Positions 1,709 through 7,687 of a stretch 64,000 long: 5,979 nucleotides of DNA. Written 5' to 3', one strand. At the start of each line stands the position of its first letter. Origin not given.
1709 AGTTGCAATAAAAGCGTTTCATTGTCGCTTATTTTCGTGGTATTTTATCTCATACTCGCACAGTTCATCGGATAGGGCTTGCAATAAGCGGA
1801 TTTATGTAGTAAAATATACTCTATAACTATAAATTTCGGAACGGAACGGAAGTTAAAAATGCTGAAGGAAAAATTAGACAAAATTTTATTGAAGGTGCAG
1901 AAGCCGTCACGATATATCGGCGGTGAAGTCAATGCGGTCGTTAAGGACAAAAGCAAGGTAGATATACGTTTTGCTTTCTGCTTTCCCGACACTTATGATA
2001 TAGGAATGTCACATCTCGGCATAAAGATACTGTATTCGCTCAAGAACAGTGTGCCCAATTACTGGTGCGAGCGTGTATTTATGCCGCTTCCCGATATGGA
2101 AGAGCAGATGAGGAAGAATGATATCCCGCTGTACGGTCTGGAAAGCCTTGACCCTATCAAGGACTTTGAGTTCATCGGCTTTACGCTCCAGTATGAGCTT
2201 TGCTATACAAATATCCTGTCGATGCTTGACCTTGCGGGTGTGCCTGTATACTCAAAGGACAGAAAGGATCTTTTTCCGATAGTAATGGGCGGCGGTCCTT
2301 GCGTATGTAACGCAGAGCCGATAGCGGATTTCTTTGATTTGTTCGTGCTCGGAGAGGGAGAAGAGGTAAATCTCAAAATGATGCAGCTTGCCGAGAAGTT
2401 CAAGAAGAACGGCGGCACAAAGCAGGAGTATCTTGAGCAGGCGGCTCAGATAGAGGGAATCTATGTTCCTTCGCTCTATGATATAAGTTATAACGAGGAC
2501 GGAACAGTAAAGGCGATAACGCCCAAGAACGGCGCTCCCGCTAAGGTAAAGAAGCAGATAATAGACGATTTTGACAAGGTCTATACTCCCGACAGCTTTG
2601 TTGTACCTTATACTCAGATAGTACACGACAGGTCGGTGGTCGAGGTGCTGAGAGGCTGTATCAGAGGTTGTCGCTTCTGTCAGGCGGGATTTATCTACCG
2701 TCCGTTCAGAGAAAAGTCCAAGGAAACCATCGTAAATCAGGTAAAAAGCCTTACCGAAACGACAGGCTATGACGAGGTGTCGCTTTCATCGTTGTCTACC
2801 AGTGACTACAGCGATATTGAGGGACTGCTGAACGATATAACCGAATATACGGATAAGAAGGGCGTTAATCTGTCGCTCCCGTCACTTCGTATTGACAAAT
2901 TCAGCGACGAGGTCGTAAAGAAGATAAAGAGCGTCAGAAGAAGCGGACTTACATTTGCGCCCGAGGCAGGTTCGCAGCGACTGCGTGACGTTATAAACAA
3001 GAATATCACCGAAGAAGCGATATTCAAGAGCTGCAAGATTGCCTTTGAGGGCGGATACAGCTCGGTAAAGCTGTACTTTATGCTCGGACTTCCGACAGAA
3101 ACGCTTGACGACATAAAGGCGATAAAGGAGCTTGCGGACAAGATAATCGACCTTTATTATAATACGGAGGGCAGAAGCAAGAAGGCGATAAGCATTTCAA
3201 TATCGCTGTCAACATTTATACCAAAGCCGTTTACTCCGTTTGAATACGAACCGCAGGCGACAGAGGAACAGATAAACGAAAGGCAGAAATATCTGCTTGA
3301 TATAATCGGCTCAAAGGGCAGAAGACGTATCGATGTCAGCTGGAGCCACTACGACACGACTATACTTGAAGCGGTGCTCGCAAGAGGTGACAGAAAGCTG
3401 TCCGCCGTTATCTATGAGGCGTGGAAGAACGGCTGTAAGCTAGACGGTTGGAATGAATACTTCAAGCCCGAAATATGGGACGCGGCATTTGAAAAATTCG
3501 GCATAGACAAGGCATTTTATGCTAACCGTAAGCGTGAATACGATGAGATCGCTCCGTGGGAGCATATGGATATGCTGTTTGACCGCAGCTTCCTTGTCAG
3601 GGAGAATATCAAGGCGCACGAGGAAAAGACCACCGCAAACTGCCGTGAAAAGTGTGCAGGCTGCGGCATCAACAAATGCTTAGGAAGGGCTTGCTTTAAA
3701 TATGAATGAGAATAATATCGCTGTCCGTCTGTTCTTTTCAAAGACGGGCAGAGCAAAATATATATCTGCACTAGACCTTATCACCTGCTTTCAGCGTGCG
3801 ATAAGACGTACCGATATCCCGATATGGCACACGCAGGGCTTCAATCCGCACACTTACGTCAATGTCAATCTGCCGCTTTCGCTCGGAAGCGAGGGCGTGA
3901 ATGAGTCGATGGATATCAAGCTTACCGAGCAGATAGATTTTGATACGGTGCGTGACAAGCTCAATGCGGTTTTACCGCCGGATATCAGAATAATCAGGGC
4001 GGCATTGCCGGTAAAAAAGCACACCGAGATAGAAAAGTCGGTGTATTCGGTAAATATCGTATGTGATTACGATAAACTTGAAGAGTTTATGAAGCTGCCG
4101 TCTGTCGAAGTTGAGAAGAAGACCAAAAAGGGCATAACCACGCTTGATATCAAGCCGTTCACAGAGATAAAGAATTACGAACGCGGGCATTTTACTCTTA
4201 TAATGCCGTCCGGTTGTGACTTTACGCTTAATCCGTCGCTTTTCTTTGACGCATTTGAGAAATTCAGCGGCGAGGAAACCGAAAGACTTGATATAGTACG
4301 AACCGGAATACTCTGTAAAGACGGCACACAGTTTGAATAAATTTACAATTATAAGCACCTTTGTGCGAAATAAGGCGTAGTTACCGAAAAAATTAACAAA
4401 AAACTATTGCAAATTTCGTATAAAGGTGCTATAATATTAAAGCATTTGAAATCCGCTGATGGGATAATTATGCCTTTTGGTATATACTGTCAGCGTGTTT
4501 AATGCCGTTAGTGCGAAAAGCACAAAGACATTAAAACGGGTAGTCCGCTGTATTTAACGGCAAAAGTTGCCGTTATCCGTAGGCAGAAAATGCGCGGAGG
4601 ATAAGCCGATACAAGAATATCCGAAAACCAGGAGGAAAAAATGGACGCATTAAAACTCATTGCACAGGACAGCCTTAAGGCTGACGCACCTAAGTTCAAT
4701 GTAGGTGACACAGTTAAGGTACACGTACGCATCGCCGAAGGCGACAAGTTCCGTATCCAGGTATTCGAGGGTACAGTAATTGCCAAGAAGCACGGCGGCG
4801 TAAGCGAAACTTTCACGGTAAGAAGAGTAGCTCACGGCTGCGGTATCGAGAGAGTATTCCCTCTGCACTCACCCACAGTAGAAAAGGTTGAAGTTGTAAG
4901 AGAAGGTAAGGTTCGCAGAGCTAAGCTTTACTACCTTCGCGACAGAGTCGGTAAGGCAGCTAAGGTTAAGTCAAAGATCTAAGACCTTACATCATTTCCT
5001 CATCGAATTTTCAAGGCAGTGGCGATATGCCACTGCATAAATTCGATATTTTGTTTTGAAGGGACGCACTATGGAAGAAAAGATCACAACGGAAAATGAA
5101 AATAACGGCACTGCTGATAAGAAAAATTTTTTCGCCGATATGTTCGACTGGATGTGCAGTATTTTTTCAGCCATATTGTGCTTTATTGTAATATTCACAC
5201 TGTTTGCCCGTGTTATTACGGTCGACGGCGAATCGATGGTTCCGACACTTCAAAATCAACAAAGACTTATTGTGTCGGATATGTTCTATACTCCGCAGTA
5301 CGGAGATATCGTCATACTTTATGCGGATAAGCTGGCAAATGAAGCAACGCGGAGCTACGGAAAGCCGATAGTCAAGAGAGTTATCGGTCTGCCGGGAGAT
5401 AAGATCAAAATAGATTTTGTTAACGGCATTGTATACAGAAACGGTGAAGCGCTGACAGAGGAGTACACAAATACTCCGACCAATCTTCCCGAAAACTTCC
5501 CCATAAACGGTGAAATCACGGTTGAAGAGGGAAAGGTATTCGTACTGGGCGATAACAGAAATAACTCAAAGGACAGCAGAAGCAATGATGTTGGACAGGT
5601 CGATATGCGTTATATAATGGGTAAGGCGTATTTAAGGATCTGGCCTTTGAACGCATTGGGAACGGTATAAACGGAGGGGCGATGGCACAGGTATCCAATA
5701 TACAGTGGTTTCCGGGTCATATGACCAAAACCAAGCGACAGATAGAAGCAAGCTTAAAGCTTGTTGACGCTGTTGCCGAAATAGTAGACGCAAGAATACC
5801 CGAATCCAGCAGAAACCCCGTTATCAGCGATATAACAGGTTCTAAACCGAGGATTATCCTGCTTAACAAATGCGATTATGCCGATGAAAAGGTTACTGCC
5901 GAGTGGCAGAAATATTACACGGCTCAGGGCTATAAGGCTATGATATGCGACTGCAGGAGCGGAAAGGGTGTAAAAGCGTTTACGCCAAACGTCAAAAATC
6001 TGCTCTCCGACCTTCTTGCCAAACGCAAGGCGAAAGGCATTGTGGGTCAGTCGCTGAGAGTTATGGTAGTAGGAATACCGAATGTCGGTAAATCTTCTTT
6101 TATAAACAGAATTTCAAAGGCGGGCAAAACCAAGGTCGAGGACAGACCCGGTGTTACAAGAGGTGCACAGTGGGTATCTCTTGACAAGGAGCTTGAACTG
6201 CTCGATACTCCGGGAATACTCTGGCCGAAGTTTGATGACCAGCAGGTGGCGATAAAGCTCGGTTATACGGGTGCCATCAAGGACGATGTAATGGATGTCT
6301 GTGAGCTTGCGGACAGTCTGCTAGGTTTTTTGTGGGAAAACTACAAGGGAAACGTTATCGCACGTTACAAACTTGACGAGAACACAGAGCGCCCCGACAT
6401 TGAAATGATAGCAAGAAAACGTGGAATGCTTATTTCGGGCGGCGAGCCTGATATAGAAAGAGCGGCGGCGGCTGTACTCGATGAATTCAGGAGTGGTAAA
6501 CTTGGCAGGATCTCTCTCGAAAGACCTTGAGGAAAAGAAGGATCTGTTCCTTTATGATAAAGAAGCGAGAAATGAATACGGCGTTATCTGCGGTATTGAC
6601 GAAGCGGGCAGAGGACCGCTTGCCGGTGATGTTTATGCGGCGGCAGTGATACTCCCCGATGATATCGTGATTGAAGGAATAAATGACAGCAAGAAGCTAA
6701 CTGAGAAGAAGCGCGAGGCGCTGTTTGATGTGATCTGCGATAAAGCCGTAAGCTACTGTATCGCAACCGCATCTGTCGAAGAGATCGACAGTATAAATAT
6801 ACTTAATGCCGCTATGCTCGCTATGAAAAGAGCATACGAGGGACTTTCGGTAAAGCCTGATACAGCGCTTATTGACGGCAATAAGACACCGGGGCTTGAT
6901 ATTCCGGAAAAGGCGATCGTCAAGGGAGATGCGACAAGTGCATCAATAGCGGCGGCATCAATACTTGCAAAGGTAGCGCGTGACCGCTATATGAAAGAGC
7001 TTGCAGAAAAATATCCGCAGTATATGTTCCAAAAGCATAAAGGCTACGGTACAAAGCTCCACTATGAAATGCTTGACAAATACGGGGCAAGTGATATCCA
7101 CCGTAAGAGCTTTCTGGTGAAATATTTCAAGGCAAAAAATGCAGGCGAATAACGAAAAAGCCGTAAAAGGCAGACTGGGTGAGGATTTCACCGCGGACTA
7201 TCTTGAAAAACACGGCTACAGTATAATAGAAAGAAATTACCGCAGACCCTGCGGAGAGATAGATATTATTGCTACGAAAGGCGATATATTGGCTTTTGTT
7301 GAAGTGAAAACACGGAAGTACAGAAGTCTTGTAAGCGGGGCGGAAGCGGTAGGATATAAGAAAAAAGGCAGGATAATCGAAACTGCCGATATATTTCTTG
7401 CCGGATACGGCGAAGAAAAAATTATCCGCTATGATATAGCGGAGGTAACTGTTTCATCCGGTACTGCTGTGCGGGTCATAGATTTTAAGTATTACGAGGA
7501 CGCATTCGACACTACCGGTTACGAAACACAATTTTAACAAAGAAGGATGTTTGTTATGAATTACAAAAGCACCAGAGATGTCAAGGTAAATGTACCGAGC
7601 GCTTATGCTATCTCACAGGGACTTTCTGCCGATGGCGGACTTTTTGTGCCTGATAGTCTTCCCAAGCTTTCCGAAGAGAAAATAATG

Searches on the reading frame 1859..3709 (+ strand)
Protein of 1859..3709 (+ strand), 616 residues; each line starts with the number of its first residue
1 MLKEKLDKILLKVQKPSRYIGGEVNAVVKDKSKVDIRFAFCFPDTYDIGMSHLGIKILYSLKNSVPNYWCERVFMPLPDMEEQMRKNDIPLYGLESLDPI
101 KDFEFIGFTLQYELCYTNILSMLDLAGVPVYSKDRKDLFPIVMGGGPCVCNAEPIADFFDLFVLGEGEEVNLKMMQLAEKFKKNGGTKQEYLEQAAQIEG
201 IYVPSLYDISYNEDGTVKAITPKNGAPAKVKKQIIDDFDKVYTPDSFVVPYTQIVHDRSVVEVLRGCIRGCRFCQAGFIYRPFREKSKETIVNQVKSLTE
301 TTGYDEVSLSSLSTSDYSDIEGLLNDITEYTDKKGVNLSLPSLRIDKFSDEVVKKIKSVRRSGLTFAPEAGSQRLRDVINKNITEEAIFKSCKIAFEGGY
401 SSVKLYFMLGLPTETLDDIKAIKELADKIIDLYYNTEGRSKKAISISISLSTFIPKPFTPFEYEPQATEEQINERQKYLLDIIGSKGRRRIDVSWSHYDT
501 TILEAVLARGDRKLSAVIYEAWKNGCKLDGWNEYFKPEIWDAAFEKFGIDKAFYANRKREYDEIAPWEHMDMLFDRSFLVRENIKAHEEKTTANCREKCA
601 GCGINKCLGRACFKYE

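Call 37: search_protein_families(library=ncbifam, proteins=[window:1859-3709:+], max_evalue=0.00001)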
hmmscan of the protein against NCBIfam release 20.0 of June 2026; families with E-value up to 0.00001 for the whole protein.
window:1859-3709:+ (616 aa): 9 families
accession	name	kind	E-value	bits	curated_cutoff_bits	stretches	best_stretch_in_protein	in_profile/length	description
TIGR03960.1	rSAM_fuse_unch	hypoth_equivalog_domain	0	1015.2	462.3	1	7-612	1-605/605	TIGR03960 family B12-binding radical SAM protein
TIGR04014.1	B12_SAM_MJ_0865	equivalog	6.6e-18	64.7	360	1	260-429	162-336/434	methyl-coenzyme M reductase glutamine C-methyltransferase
TIGR04013.1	B12_SAM_MJ_1487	hypoth_equivalog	3.9e-17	62.2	251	1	235-465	129-357/382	TIGR04013 family B12-binding domain/radical SAM domain-containing protein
NF050148.1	rSAM_ApyD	equivalog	6.7e-12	44.6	750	1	232-421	173-358/645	RiPP biosynthesis radical SAM protein ApyD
TIGR04190.1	B12_SAM_Ta0216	equivalog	7.5e-11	41.3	500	1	249-444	209-409/554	TIGR04190 family B12-binding domain/radical SAM domain protein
TIGR01579.1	MiaB-like-C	equivalog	3.3e-10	39.8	357.05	1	255-415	137-304/416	tRNA (N(6)-L-threonylcarbamoyladenosine(37)-C(2))-methylthiotransferase MtaB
TIGR04385.1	B12_rSAM_cofa1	equivalog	8.5e-10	38.4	450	1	260-436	197-371/438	B12 lower ligand biosynthesis radical SAM protein BzaD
TIGR00089.1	TIGR00089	subfamily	4e-07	29.2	251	1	231-359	115-245/429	MiaB/RimO family radical SAM methylthiotransferase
TIGR04072.2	rSAM_ladder_B12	equivalog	4.9e-07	28.7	360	0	261-420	183-340/443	lipid biosynthesis B12-binding/radical SAM protein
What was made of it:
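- A radical SAM gene lies in the window at 1859-3709 (call 37).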

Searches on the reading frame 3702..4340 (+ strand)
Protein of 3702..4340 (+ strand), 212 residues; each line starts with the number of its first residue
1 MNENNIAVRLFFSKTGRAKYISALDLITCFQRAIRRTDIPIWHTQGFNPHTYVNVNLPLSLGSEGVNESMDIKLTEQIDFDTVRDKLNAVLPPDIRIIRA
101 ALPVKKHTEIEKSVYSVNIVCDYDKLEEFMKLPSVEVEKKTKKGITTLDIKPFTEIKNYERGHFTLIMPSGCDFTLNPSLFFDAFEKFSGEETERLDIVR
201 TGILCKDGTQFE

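Call 37: search_protein_families(library=ncbifam, proteins=[window:3702-4340:+], max_evalue=0.00001)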
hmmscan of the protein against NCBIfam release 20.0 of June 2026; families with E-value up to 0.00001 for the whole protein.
window:3702-4340:+ (212 aa): 1 family
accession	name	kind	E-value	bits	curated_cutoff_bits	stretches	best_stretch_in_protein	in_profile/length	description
TIGR03936.1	sam_1_link_chp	equivalog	8.4e-54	182.4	71.9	1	8-203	2-208/209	TIGR03936 family radical SAM-associated protein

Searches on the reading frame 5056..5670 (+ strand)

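Call 37: search_protein_families(library=ncbifam, proteins=[window:5056-5670:+], max_evalue=0.00001)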
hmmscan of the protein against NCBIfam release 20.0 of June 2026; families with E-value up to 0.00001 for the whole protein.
window:5056-5670:+ (204 aa): 3 families
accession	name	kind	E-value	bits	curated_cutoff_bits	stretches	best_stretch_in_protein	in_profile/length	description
TIGR02227.1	sigpep_I_bact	equivalog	5.2e-38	130.5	47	1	33-199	2-162/162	signal peptidase I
NF008114.0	PRK10861.1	equivalog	4.7e-09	36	277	0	153-192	261-298/324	signal peptidase I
TIGR02754.1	sod_Ni_protease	equivalog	1.8e-07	31.5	63.25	0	55-88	2-38/90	nickel-type superoxide dismutase maturation protease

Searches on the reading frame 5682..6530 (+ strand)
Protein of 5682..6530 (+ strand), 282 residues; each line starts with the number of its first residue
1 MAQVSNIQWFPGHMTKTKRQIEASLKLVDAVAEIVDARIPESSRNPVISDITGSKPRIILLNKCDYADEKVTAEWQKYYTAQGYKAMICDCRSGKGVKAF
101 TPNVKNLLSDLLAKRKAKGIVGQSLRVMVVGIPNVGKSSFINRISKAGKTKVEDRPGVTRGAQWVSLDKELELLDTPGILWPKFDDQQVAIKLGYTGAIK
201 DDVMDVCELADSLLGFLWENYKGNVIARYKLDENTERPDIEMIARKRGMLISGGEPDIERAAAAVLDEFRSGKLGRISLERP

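Call 37: search_protein_families(library=ncbifam, proteins=[window:5682-6530:+], max_evalue=0.00001)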
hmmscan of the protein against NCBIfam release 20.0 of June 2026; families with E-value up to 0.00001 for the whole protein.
window:5682-6530:+ (282 aa): 16 families
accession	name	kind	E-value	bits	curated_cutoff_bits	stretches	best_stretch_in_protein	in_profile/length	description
TIGR03596.1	GTPase_YlqF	equivalog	1.3e-100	336.3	208.2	1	7-280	1-276/276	ribosome biogenesis GTPase YlqF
TIGR03594.1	GTPase_EngA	equivalog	5.5e-17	61.9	306.7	1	16-179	68-233/432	ribosome biogenesis GTPase Der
NF007071.0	PRK09518.1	equivalog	4.4e-14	51.9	953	1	17-179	340-502/706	bifunctional cytidylate kinase/GTPase Der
TIGR03597.1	GTPase_YqeH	equivalog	2.9e-12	46.4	297.4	1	20-180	60-216/361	ribosome biogenesis GTPase YqeH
NF002828.0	PRK03003.1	equivalog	3.2e-12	45.8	631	1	16-179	108-271/477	ribosome biogenesis GTPase Der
TIGR00231.1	small_GTP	domain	4.8e-12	46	42.5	1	125-220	4-97/164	GTP-binding protein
NF000908.1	PRK00089.1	equivalog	3.2e-11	43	237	0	126-183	5-65/291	GTPase Era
TIGR00450.1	mnmE_trmE_thdF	equivalog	2.8e-09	36.6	252.6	1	104-179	189-267/446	tRNA uridine-5-carboxymethylaminomethyl(34) synthesis GTPase MnmE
TIGR03598.1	GTPase_YsxC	equivalog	5.5e-09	36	124.45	1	124-184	18-79/186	ribosome biogenesis GTP-binding protein YihA/YsxC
NF003661.0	PRK05291.1-3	equivalog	8.6e-08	31.9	380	1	101-179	193-274/448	tRNA uridine-5-carboxymethylaminomethyl(34) synthesis GTPase MnmE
NF003255.0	PRK04213.1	equivalog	1.9e-07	30.6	164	1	123-179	8-62/204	GTP-binding protein EngB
TIGR03918.1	GTP_HydF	equivalog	3.1e-07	29.6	325.55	0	122-162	5-45/392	[FeFe] hydrogenase H-cluster maturation GTPase HydF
TIGR02729.1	Obg_CgtA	equivalog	4.6e-07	29.2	280.25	0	127-160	160-192/329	Obg family GTPase CgtA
TIGR00157.1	TIGR00157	equivalog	5.9e-07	29.3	100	1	57-195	72-200/247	ribosome small subunit-dependent GTPase A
NF008956.1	PRK12299.1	equivalog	7.9e-07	28.3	300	0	127-179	161-216/327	GTPase ObgE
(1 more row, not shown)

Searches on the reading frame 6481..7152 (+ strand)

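Call 37: search_protein_families(library=ncbifam, proteins=[window:6481-7152:+], max_evalue=0.00001)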
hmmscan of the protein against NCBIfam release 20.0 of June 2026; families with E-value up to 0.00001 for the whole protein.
window:6481-7152:+ (223 aa): 9 families
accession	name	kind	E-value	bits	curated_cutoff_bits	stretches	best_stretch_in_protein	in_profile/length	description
NF000594.1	PRK00015.1-1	equivalog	3e-81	272.8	243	1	15-211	49-245/251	ribonuclease HII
NF000596.1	PRK00015.1-4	equivalog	1.3e-79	266.4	251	1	36-211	2-177/186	ribonuclease HII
NF000595.1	PRK00015.1-3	equivalog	1.5e-75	253.3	167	1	35-213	3-183/188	ribonuclease HII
NF010537.0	PRK13925.1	equivalog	1e-62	211.4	252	1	29-216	5-197/200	ribonuclease HII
NF000598.1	PRK00015.2-2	equivalog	2.5e-58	197.1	273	1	24-211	9-200/203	ribonuclease HII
NF010538.0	PRK13926.1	equivalog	3.5e-54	184.3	285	1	26-211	13-198/213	ribonuclease HII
NF000600.1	PRK00015.2-4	equivalog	2.1e-51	174.5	364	1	29-212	23-208/212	ribonuclease HII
NF011119.0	PRK14550.1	equivalog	1.6e-35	122.9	350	1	36-214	2-188/204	ribonuclease HII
TIGR00729.1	TIGR00729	equivalog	2.7e-19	70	123.3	1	36-178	1-164/207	ribonuclease HII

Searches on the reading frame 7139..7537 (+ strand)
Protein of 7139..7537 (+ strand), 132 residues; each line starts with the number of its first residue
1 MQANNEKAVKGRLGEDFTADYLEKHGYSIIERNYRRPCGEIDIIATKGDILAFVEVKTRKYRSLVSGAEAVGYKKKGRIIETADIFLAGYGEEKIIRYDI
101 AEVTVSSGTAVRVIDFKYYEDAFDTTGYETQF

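Call 37: search_protein_families(library=ncbifam, proteins=[window:7139-7537:+], max_evalue=0.00001)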
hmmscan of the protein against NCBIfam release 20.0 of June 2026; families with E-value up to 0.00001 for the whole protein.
window:7139-7537:+ (132 aa): 23 families
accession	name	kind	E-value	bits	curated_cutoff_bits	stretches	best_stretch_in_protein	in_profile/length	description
NF009154.0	PRK12497.3-3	equivalog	3.7e-28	98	109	1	4-114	6-117/123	YraN family protein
NF009151.0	PRK12497.1-5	equivalog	8.1e-22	77.9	124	1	7-103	13-109/126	YraN family protein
NF011273.0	PRK14680.1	equivalog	2.2e-21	76.2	199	1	7-126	5-121/134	hypothetical protein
NF009150.0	PRK12497.1-3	equivalog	5.8e-21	74.8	81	1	6-106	4-106/118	YraN family protein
NF011271.0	PRK14678.1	equivalog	1.2e-20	73.7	172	1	7-112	5-109/120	hypothetical protein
NF011268.0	PRK14675.1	equivalog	9.9e-20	70.8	180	1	4-124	6-124/127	hypothetical protein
NF011280.0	PRK14688.1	equivalog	1.2e-18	67.3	230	1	9-106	7-105/121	hypothetical protein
TIGR00252.1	TIGR00252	hypoth_equivalog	1.2e-18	67.2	69.05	1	10-103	9-105/123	YraN family protein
NF009152.0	PRK12497.2-4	equivalog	1.2e-18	67.2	111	1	4-95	4-93/114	YraN family protein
NF011270.0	PRK14677.1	equivalog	9.1e-15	54.9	124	1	14-105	7-96/108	hypothetical protein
NF009153.0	PRK12497.3-1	equivalog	1.6e-14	54.1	171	1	7-108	9-113/125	YraN family protein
NF011274.0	PRK14681.1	equivalog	2.1e-13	50.4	207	1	11-109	46-148/158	hypothetical protein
NF011276.0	PRK14683.1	equivalog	2.3e-13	50.7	150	1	9-108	14-111/122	hypothetical protein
NF011267.0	PRK14674.1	equivalog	4.3e-13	49.5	232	1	11-99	8-98/133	hypothetical protein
NF011269.0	PRK14676.1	equivalog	1e-12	48.2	190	1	10-104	9-103/117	hypothetical protein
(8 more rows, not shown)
